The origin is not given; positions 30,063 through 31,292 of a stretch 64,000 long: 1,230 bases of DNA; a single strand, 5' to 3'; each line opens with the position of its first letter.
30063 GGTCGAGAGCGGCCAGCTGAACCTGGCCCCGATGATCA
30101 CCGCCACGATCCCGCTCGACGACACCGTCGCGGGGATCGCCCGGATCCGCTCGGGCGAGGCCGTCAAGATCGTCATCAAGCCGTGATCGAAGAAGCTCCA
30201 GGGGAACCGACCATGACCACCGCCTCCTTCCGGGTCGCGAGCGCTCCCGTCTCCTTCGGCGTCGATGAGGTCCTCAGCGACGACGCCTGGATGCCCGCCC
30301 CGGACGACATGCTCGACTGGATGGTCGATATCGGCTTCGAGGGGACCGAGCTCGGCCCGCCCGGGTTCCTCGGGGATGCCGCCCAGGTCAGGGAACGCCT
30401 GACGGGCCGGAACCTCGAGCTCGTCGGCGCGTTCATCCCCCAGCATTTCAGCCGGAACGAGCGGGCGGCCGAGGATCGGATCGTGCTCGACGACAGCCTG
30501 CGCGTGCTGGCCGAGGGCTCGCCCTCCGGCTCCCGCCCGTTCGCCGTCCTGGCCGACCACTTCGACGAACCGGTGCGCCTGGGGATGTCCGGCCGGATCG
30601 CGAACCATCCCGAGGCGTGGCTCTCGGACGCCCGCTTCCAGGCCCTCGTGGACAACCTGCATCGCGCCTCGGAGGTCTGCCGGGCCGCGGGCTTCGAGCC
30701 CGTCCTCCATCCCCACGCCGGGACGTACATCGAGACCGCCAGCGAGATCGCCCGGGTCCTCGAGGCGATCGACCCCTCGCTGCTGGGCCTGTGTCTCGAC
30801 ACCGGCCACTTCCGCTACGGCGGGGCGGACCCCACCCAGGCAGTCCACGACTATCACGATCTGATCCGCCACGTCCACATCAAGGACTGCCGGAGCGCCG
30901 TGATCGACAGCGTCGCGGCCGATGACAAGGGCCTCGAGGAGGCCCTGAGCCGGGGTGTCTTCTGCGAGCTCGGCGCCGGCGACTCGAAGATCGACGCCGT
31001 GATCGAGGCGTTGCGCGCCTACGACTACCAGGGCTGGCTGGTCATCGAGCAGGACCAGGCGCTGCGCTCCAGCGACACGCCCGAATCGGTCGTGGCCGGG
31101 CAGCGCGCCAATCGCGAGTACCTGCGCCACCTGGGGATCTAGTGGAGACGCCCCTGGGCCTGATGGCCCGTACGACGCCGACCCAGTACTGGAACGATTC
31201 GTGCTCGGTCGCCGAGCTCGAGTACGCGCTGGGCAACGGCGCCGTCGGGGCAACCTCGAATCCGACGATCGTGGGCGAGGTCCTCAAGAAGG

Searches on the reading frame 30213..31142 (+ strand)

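Call 10: search_protein_families(library=pfam, proteins=[window:30213-31139:+], max_evalue=0.001)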
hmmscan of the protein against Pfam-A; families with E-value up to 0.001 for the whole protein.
seq(309 aa): 1 family
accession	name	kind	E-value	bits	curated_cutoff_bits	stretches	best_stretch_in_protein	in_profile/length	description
PF01261.30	AP_endonuc_2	-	1.6e-24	87.4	31.1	1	35-281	2-230/249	Xylose isomerase-like TIM barrel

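Call 37: search_protein_families(library=ncbifam, proteins=[window:30216-31142:+], max_evalue=0.00001)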
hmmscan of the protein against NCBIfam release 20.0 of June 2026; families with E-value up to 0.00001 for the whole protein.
window:30216-31142:+ (308 aa): 2 families
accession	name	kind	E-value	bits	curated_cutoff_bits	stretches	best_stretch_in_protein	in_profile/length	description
TIGR04379.1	myo_inos_iolE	equivalog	7.3e-45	153.7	290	1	6-282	3-269/290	myo-inosose-2 dehydratase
NF041277.1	coba_remo_CbiR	equivalog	1.1e-06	28.3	105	1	170-278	141-233/249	cobamide remodeling phosphodiesterase CbiR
